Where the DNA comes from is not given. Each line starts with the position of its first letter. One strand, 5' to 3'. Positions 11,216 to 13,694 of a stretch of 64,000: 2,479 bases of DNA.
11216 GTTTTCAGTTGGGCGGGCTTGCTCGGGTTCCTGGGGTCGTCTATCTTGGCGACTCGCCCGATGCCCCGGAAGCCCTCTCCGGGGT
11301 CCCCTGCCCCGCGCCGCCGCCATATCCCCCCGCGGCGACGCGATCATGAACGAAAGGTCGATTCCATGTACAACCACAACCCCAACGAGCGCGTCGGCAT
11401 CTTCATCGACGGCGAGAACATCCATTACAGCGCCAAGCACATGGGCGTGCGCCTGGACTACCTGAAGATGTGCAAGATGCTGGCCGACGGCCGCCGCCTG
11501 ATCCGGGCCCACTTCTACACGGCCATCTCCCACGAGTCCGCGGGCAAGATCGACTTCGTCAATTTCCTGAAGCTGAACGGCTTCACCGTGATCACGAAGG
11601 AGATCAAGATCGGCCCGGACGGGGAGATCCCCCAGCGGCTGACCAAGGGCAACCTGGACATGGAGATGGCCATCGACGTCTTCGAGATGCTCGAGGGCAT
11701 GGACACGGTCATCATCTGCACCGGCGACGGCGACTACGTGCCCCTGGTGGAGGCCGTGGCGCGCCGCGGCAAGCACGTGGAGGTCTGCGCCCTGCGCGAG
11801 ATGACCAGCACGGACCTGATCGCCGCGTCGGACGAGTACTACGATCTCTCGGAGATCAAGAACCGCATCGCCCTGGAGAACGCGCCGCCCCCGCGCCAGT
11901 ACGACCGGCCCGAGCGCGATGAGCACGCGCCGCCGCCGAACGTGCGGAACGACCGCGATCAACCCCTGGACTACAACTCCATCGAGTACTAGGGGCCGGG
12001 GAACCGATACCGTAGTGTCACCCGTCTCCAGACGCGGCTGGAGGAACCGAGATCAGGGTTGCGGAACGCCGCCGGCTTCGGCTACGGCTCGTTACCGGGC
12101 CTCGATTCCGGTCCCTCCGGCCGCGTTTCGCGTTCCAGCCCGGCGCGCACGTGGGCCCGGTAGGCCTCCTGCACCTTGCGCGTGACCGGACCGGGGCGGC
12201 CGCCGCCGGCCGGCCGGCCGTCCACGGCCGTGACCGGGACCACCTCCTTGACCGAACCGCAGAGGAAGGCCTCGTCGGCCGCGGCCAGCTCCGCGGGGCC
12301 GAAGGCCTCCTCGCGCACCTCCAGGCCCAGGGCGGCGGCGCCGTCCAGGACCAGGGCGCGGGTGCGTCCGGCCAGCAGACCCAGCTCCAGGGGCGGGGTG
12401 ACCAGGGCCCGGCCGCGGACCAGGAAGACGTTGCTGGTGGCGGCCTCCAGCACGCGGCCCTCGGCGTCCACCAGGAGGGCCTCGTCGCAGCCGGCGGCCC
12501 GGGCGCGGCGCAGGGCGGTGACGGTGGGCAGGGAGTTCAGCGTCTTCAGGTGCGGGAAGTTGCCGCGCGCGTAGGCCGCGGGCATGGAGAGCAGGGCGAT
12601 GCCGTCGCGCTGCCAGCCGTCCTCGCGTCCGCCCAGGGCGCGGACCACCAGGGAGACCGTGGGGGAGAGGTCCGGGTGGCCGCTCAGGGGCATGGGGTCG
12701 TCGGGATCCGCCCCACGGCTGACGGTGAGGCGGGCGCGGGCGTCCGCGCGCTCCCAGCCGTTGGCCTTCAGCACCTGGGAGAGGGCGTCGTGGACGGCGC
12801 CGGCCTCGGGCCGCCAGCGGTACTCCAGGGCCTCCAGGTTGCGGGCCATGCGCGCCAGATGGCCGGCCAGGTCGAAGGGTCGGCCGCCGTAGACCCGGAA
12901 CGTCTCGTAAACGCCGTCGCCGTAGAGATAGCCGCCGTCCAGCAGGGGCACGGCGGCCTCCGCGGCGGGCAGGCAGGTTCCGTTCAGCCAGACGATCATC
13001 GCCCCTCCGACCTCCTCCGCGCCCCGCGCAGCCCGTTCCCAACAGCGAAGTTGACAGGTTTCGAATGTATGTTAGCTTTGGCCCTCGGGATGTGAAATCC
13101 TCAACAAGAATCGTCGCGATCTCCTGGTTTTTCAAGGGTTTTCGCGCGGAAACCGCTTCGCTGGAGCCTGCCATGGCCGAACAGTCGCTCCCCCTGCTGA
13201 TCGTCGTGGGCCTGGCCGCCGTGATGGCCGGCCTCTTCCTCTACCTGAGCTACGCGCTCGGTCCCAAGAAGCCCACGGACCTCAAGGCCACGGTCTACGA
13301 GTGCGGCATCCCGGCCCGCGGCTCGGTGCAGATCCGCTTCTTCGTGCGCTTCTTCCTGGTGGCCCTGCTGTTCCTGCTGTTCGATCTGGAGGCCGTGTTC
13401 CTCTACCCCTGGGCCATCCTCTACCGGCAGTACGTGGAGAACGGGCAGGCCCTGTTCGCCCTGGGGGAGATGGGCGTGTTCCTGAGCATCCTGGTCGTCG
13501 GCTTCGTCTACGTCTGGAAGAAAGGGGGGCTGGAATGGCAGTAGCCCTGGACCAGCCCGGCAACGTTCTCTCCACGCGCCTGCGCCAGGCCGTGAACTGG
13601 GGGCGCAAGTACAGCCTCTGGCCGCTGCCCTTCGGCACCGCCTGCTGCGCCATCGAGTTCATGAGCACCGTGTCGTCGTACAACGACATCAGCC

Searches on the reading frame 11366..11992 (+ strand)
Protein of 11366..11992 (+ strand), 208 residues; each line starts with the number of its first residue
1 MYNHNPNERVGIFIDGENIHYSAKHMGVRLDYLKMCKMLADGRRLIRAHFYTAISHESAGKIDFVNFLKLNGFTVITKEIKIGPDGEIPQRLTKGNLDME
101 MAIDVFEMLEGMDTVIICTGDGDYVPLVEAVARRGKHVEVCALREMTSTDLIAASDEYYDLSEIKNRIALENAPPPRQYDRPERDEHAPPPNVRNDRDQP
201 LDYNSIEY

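Call 75: search_protein_families(library=pfam, proteins=[window:11366-11992:+], max_evalue=0.001)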
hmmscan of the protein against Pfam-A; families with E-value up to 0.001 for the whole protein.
window:11366-11992:+ (208 aa): 1 family
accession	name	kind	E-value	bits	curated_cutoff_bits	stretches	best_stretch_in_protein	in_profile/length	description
PF01936.24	NYN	-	4e-30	105.7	24.2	1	9-161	1-144/145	NYN domain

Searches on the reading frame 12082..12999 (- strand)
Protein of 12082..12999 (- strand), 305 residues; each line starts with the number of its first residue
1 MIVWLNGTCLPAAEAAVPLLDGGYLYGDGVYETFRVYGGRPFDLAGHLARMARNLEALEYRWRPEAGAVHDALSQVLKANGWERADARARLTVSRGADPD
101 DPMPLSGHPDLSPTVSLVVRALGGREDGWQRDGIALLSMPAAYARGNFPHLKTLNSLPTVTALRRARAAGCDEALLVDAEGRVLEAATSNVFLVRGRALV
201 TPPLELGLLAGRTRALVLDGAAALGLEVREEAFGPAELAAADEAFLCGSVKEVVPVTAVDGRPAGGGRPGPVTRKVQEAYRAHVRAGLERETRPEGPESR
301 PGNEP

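Call 75: search_protein_families(library=pfam, proteins=[window:12082-12999:-], max_evalue=0.001)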
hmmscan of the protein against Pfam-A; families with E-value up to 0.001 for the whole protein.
window:12082-12999:- (305 aa): 1 family
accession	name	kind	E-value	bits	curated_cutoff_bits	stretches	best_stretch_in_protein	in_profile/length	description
PF01063.24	Aminotran_4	-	5.6e-55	187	28.5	1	29-259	1-223/223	Amino-transferase class IV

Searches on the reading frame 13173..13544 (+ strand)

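Call 75: search_protein_families(library=pfam, proteins=[window:13173-13544:+], max_evalue=0.001)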
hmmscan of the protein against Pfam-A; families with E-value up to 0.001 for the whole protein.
window:13173-13544:+ (123 aa): 1 family
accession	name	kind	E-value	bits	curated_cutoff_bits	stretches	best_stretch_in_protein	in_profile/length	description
PF00507.24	Oxidored_q4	-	1.4e-32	112.2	23.3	1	21-122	3-99/99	NADH-ubiquinone/plastoquinone oxidoreductase, chain 3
